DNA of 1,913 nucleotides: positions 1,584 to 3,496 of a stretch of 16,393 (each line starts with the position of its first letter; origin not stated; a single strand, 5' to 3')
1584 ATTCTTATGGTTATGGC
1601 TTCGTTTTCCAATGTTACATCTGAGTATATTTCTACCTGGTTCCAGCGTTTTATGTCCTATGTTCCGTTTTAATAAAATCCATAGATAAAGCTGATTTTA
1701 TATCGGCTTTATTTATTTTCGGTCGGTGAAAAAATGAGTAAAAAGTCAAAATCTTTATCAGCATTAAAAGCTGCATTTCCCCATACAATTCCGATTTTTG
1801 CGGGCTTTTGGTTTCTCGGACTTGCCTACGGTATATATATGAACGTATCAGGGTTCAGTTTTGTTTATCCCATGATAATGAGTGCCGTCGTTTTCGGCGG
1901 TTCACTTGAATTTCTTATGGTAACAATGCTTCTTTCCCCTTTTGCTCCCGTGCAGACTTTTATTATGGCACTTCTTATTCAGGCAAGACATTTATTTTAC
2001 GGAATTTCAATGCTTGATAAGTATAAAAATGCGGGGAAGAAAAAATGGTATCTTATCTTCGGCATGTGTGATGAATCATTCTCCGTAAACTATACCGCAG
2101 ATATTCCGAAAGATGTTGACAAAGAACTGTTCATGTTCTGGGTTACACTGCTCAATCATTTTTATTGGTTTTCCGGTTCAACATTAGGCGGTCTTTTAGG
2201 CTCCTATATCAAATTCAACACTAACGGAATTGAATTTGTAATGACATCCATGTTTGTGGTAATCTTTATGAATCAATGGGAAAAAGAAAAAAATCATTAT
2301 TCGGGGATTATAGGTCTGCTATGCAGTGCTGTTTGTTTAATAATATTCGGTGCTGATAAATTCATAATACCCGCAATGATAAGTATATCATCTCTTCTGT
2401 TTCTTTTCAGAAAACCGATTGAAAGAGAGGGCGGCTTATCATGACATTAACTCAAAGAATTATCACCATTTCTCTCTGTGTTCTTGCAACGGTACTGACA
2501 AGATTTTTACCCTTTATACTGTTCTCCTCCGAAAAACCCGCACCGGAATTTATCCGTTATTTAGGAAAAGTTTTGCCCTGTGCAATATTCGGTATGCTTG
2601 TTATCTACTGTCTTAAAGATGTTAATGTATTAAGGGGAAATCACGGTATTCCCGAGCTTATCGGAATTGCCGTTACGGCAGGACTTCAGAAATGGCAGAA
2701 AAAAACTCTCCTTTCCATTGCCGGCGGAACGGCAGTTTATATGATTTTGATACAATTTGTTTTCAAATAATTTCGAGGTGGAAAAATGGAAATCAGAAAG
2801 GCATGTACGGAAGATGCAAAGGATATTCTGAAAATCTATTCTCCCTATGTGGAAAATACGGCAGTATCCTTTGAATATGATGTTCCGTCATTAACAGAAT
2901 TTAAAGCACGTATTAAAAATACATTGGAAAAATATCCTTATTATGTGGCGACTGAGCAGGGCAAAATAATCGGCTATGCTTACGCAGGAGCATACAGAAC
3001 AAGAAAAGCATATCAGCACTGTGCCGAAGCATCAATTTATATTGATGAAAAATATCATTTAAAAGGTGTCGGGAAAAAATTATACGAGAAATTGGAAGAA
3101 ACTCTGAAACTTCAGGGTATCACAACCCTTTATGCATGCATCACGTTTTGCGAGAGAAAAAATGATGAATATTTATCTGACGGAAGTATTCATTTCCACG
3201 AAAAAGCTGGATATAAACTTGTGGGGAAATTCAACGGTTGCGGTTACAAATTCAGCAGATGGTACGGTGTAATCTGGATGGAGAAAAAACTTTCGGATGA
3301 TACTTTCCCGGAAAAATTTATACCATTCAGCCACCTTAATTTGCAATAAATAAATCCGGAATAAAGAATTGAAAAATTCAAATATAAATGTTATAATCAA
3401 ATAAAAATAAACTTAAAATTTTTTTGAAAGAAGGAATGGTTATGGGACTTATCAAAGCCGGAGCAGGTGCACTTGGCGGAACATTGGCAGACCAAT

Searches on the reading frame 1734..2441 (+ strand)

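Call 7: search_protein_families(library=pfam, proteins=[window:1734-2441:+], max_evalue=0.01)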
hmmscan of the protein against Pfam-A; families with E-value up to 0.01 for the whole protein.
window:1734-2441:+ (236 aa): 1 family
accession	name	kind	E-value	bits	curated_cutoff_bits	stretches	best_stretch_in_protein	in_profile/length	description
PF03591.19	AzlC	-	6.9e-38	130.6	32.1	1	20-159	1-137/137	AzlC protein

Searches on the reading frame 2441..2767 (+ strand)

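Call 7: search_protein_families(library=pfam, proteins=[window:2441-2767:+], max_evalue=0.01)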
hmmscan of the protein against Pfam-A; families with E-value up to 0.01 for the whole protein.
window:2441-2767:+ (109 aa): 1 family
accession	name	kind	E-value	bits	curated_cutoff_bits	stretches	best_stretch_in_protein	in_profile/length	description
PF05437.17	AzlD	-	1.5e-26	92.9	23.7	1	7-103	2-98/99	Branched-chain amino acid transport protein (AzlD)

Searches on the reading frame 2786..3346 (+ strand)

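Call 7: search_protein_families(library=pfam, proteins=[window:2786-3346:+], max_evalue=0.01)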
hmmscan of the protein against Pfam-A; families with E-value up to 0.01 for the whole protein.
window:2786-3346:+ (187 aa): 5 families
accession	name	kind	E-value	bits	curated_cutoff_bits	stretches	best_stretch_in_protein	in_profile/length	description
PF13420.13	Acetyltransf_4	-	2.1e-29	103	24.3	1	3-164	1-155/155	Acetyltransferase (GNAT) domain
PF00583.31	Acetyltransf_1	-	3.1e-13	50.5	20.7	1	34-143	19-116/116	Acetyltransferase (GNAT) family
PF13508.13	Acetyltransf_7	-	6.3e-10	39.7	27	1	50-144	3-83/84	Acetyltransferase (GNAT) domain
PF13673.13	Acetyltransf_10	-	1.9e-07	31.6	23.6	1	23-113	7-86/128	Acetyltransferase (GNAT) domain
PF13302.13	Acetyltransf_3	-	0.0097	17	25.4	0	2-119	3-121/138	Acetyltransferase (GNAT) domain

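Call 8: search_protein_families(library=ncbifam, proteins=[window:2786-3346:+], max_evalue=0.01)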
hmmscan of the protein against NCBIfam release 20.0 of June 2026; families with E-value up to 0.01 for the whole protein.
window:2786-3346:+ (187 aa): 8 families
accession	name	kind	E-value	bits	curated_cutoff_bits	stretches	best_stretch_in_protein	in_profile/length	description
NF040504.1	resist_ArsN1b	equivalog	4.2e-49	166.4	210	1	3-169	1-159/159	arsinothricin resistance N-acetyltransferase ArsN1 family B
NF040502.1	PPT_acetyltrans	equivalog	1.7e-29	102.8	300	1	2-182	9-181/183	phosphinothricin N-acetyltransferase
NF040503.1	resist_ArsN1a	equivalog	1.3e-22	80.2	170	1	3-167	1-157/159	arsinothricin resistance N-acetyltransferase ArsN1 family A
NF005840.0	PRK07757.1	equivalog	8.2e-05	22.6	154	1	1-117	3-105/153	N-acetyltransferase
TIGR01575.1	rimI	equivalog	0.00011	22.4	86.4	1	34-116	18-93/132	ribosomal protein S18-alanine N-acetyltransferase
NF007025.1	PRK09491.1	equivalog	0.0014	18.6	173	1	43-118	32-102/145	ribosomal protein S18-alanine N-acetyltransferase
TIGR03827.1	GNAT_ablB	equivalog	0.003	17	205.1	1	43-117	150-222/266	putative beta-lysine N-acetyltransferase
NF033078.2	AAC_6p_Ia_fam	equivalog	0.0061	16.4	265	0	71-114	67-111/181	AAC(6')-Ia family aminoglycoside 6'-N-acetyltransferase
